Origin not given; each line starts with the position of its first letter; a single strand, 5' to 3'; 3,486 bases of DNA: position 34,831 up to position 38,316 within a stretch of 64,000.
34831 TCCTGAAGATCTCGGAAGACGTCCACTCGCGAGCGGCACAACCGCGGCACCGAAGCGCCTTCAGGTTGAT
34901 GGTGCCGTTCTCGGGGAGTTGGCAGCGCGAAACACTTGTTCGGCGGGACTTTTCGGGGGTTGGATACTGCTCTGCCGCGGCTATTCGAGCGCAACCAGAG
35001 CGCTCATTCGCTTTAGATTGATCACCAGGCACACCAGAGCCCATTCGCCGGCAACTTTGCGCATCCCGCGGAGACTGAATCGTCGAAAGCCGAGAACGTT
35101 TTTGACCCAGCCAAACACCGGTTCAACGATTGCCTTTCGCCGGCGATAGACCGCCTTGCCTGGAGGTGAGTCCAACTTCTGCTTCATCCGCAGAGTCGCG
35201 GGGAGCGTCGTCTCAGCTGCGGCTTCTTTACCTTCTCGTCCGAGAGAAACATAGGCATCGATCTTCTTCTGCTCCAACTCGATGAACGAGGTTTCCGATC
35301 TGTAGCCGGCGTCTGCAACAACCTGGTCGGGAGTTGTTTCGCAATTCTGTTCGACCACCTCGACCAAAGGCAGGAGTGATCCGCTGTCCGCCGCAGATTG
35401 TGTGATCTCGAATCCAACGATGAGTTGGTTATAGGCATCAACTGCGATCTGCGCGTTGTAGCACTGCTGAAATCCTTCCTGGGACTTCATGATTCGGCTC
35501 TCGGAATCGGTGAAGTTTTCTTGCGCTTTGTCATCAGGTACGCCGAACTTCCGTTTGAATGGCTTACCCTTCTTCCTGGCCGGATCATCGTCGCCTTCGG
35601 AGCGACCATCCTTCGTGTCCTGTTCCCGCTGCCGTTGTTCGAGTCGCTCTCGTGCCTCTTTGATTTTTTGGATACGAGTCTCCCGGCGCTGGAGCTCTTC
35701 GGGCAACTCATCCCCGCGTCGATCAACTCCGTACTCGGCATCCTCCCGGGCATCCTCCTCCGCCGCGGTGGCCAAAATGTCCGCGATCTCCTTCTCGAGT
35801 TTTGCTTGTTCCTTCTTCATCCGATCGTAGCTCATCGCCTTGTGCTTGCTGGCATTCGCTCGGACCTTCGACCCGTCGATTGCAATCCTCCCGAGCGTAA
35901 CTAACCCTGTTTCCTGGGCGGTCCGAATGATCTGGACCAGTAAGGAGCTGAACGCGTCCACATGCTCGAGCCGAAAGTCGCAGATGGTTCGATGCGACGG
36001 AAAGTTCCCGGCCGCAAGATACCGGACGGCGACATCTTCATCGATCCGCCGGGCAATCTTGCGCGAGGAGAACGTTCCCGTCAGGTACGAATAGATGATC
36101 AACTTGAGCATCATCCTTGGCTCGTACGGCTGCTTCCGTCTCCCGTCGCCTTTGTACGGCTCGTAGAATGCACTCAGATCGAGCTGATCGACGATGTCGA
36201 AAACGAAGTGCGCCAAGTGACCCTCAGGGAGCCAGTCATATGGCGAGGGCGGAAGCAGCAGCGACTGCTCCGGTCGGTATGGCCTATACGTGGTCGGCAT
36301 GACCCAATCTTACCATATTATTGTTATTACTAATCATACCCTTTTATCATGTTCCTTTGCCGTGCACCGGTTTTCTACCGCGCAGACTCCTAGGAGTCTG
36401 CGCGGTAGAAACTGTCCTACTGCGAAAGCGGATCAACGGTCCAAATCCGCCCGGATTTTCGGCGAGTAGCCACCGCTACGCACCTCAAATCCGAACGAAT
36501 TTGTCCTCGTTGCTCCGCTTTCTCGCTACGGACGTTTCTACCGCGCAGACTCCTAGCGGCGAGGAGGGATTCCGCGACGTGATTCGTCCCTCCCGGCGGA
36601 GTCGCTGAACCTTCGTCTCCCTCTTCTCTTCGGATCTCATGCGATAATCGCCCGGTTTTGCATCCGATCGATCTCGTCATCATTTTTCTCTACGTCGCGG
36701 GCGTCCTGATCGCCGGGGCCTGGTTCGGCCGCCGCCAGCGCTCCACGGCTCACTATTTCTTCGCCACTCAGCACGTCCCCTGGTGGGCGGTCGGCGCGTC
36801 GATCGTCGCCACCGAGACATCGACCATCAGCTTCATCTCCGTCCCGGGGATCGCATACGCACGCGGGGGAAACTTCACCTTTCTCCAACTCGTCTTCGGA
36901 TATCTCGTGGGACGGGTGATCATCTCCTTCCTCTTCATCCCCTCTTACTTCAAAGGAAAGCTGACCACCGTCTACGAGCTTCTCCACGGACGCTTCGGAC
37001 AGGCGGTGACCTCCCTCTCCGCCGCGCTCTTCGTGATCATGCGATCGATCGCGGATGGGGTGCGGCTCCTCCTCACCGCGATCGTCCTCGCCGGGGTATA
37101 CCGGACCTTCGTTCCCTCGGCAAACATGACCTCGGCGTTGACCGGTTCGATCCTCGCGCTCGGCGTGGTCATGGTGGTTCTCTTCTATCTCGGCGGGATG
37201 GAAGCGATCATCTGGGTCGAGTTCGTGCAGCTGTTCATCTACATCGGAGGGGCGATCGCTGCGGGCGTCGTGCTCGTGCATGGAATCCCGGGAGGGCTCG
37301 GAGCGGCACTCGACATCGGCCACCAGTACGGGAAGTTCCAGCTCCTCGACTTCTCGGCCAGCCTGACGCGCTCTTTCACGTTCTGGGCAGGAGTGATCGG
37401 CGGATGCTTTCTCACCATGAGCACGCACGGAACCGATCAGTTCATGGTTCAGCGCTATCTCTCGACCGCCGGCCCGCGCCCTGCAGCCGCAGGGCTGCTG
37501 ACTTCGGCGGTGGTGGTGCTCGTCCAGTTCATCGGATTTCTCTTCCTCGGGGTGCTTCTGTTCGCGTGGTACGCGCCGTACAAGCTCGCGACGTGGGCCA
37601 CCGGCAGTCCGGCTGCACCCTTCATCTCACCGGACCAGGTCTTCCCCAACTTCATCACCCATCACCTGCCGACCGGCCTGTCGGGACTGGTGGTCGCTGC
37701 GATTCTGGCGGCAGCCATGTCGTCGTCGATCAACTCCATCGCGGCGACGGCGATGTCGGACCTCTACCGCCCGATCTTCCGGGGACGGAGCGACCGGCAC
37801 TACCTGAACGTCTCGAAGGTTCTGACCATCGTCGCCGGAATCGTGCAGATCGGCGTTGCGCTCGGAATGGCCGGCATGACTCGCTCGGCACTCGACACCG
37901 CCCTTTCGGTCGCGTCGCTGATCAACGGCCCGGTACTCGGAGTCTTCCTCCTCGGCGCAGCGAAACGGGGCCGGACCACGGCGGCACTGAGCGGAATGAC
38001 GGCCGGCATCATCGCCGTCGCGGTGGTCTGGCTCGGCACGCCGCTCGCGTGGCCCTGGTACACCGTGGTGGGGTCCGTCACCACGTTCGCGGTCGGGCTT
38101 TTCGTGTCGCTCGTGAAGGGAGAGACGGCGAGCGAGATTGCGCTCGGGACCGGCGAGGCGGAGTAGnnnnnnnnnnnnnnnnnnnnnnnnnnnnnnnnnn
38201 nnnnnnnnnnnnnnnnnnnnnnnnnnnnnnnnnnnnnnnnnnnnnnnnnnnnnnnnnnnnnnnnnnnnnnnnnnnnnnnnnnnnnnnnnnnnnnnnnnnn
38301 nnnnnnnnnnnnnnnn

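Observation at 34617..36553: Complete IS1182-like element whose terminal inverted repeats are identical to those of a 161-bp MITE family present in at least three intact copies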

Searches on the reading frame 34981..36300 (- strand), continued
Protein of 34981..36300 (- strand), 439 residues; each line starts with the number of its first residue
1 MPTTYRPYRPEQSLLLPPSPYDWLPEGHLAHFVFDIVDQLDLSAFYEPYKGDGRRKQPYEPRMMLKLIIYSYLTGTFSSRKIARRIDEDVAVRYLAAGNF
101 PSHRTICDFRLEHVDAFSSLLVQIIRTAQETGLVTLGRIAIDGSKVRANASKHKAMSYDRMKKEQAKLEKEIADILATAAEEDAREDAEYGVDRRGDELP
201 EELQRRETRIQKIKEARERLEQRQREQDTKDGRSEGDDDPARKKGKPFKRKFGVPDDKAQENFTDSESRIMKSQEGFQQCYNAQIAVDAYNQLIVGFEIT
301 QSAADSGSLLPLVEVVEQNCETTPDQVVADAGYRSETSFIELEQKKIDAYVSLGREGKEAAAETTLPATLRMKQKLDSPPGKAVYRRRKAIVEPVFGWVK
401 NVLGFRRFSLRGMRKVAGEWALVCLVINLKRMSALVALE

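Call 66: get_annotated_region(hit=H5, flank=600)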
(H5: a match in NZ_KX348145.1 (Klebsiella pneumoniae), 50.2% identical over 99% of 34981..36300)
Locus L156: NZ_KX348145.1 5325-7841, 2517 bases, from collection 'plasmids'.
description: Klebsiella pneumoniae strain Kp02 plasmid pKPC_Kp02, complete sequence
organism: Klebsiella pneumoniae (NCBI taxid 573)
taxonomy: Bacteria; Pseudomonadota; Gammaproteobacteria; Enterobacterales; Enterobacteriaceae; Klebsiella; Klebsiella pneumoniae
host: -; source: -; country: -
typing (MOB-suite, as given by PLSDB): mobilizable; replicon rep_cluster_2335
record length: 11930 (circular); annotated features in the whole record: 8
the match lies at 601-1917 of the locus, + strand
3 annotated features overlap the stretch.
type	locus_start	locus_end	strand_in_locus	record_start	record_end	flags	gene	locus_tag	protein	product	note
CDS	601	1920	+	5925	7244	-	-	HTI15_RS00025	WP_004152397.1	IS1182-like element ISKpn6 family transposase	GO:0006313 - DNA transposition [Evidence IEA]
CDS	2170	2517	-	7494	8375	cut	-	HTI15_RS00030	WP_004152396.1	carbapenem-hydrolyzing class A beta-lactamase KPC-3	-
predicted_resistance_gene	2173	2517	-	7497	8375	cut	blaKPC-3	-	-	carbapenem-hydrolyzing class A beta-lactamase KPC-3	predicted by amrfinderplus; class BETA-LACTAM; identity 100.0%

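Call 67: get_annotated_region(hit=H1, flank=600)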
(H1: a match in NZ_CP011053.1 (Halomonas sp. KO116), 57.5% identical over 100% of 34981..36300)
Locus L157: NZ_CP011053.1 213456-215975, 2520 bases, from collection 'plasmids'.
description: Halomonas sp. KO116 plasmid unnamed1, complete sequence
organism: Halomonas sp. KO116 (NCBI taxid 1504981)
taxonomy: Bacteria; Pseudomonadota; Gammaproteobacteria; Oceanospirillales; Halomonadaceae; Halomonas; Halomonas sp. KO116
host: -; source: Nile Delta Mediterranean Sea surface water; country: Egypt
typing (MOB-suite, as given by PLSDB): non-mobilizable; replicon rep_cluster_924
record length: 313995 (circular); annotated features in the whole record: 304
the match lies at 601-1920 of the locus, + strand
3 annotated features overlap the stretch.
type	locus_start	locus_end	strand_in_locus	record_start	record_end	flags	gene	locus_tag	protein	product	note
CDS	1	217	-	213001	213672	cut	-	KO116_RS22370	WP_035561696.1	response regulator transcription factor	GO:0000160 - phosphorelay signal transduction system [Evidence IEA]; GO:0006355 - regulation of DNA-templated ...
CDS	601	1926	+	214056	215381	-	-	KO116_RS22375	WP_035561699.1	IS1182 family transposase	-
CDS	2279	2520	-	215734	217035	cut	-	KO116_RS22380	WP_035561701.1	IS1380 family transposase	-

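Call 68: get_annotated_region(hit=H2, flank=800)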
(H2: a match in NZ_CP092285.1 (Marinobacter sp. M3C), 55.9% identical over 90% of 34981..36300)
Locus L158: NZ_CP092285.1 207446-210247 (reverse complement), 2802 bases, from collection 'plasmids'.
description: Marinobacter sp. M3C plasmid unnamed1, complete sequence
organism: Marinobacter sp. M3C (NCBI taxid 2917715)
taxonomy: Bacteria; Pseudomonadota; Gammaproteobacteria; Pseudomonadales; Marinobacteraceae; Marinobacter; Marinobacter sp. M3C
host: -; source: -; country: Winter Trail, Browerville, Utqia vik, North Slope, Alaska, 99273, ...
typing (MOB-suite, as given by PLSDB): non-mobilizable
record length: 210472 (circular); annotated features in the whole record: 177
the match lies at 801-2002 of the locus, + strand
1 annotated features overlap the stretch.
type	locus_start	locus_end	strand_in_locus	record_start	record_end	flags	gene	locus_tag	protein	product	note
CDS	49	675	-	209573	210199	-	-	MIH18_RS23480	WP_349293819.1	cation:proton antiporter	GO:0006812 - monoatomic cation transport [Evidence IEA]; GO:1902600 - proton transmembrane transport [Evidence IEA]; ...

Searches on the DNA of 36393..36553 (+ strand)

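Call 65: search_dna_similar(query=window:36393-36553:+, collection=plasmids, mode=distant, max_rows=15, max_evalue=0.001)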
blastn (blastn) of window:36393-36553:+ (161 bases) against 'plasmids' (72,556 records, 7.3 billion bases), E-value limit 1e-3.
No match.

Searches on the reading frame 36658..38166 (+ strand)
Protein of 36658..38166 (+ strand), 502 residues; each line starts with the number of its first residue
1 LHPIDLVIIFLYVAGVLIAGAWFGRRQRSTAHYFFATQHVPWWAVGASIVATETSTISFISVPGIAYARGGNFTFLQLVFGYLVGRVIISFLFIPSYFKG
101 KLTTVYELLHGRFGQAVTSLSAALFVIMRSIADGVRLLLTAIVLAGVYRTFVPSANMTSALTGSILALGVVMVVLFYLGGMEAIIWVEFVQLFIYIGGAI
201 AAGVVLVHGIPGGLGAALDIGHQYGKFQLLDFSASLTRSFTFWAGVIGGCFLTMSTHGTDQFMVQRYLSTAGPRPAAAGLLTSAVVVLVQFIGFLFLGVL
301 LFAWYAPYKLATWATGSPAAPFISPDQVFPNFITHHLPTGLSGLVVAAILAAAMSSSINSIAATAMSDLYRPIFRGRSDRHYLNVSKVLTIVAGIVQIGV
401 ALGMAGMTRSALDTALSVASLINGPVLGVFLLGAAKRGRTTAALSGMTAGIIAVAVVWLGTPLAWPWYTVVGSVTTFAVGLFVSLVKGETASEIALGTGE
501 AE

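Call 58: find_related_loci(query=window:36658-38166:+, collection=metagenome_contigs, flank=3000)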
Query window:36658-38166:+ (502 aa) in metagenome_contigs; peptide patterns used: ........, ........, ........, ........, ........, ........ (x = any residue, [..] = any of these).
262 stretches matched a pattern; 41 encode a relative of the query (tblastn E <= 1e-3); 41 distinct loci.
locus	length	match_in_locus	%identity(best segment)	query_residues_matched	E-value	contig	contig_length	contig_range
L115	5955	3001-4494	63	1-495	0e+0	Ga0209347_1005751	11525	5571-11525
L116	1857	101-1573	64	1-491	0e+0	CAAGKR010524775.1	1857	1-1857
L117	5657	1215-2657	62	1-479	0e+0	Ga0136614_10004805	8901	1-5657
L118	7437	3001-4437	62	1-494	0e+0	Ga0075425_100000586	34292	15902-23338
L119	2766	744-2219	61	5-502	0e+0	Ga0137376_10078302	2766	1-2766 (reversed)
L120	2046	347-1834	56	1-494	0e+0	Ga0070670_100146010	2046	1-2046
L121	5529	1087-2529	60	4-484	0e+0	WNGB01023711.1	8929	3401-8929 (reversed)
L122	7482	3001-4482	58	1-486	0e+0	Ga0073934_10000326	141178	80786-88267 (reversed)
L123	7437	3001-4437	65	4-483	0e+0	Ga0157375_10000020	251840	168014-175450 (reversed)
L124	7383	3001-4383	59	1-486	3e-161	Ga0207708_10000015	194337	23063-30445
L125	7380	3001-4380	59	4-484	1e-160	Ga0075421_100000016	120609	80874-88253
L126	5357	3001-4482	56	1-492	5e-160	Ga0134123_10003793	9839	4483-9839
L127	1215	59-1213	66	4-389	3e-167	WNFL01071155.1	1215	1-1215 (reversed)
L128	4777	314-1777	54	1-487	2e-151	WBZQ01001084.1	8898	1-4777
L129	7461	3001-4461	48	1-502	8e-138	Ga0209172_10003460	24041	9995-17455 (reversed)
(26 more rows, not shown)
